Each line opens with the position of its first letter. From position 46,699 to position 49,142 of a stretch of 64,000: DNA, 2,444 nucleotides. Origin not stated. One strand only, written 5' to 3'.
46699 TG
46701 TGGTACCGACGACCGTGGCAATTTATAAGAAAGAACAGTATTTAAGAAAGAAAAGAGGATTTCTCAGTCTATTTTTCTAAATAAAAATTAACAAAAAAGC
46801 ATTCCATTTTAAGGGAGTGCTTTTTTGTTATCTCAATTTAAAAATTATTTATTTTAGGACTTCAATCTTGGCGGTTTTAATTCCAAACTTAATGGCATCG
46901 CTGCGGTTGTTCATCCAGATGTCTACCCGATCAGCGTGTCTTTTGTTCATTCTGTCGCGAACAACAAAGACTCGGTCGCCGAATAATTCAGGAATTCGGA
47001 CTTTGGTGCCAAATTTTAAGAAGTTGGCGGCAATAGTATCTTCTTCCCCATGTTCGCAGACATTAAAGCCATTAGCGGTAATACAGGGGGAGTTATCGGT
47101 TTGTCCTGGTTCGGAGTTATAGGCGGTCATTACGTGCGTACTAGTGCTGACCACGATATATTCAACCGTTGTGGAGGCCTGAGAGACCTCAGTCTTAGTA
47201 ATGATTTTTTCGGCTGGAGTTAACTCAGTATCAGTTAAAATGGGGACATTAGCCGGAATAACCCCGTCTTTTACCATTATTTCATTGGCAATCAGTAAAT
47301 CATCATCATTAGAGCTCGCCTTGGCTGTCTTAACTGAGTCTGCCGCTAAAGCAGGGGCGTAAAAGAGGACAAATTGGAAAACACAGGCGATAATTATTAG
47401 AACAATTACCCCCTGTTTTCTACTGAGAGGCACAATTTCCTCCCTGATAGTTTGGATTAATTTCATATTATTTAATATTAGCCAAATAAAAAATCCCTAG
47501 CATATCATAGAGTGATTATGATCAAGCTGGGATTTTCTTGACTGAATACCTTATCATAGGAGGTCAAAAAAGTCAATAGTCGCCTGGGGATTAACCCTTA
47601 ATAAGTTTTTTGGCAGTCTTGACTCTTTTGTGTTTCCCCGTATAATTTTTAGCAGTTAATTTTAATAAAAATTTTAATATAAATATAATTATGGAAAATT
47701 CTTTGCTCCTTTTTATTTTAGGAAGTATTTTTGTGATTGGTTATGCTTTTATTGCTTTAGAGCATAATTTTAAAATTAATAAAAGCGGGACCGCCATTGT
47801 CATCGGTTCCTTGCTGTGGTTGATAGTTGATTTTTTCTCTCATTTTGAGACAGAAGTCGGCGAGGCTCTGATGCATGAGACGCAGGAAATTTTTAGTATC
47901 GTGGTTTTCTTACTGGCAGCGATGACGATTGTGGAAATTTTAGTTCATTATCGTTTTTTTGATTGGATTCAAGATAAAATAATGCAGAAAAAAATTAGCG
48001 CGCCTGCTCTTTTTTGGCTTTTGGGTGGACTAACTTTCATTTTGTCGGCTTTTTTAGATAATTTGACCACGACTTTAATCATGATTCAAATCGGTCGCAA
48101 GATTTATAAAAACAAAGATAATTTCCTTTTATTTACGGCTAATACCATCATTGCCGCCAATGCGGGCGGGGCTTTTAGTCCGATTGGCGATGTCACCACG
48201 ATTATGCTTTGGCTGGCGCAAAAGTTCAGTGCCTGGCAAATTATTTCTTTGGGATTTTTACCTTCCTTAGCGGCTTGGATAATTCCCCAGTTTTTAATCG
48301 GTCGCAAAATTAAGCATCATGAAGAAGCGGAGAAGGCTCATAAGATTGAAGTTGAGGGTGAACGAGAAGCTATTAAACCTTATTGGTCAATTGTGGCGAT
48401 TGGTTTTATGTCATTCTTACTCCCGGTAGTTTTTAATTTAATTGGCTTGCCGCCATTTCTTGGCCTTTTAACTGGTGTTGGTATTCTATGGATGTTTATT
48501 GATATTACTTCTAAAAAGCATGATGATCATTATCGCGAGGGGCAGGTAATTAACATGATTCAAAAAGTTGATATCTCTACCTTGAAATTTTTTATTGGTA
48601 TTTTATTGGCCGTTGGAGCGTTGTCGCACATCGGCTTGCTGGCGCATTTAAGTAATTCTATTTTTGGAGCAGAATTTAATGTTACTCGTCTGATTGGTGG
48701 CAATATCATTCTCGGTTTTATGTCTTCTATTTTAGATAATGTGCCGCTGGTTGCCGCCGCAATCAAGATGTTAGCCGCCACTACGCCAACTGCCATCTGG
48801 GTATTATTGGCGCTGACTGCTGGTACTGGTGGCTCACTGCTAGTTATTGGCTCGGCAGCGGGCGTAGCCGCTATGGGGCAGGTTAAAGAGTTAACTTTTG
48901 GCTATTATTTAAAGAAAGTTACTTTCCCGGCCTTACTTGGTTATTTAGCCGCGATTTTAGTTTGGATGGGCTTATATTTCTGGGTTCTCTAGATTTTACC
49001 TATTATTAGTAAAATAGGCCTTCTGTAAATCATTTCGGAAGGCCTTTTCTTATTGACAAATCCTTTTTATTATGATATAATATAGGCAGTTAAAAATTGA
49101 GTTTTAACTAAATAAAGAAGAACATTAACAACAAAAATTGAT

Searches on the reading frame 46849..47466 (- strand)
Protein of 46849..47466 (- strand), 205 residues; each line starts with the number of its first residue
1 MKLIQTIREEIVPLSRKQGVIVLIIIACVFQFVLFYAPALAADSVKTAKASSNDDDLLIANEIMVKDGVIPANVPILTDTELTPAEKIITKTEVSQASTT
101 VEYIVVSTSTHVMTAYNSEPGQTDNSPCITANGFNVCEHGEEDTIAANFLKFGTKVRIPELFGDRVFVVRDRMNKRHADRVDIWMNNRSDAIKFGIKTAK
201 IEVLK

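Call 8: search_protein_families(library=pfam, proteins=[window:46849-47466:-], max_evalue=0.01)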
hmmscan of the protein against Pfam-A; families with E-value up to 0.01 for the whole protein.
window:46849-47466:- (205 aa): 0 families

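Call 82: search_protein_families(library=ncbifam, proteins=[window:46849-47466:-], max_evalue=0.01)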
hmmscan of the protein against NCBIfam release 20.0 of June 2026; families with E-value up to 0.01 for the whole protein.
window:46849-47466:- (205 aa): 2 families
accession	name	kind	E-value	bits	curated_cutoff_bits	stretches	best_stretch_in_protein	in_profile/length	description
NF040670.1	wall_bind_EntA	exception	5.2e-06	26.1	560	1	83-205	172-291/291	cell wall-binding protein EntA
NF040676.1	wall_bind_EntB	exception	0.0059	15.2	780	1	101-204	392-490/490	cell wall-binding protein EntB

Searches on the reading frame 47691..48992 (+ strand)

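Call 8: search_protein_families(library=pfam, proteins=[window:47691-48992:+], max_evalue=0.01)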
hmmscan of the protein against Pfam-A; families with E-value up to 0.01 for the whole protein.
window:47691-48992:+ (433 aa): 1 family
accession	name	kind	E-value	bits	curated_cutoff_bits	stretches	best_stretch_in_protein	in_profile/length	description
PF03600.22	CitMHS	-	1.1e-36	127.1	31.9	1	19-378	2-336/336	Citrate transporter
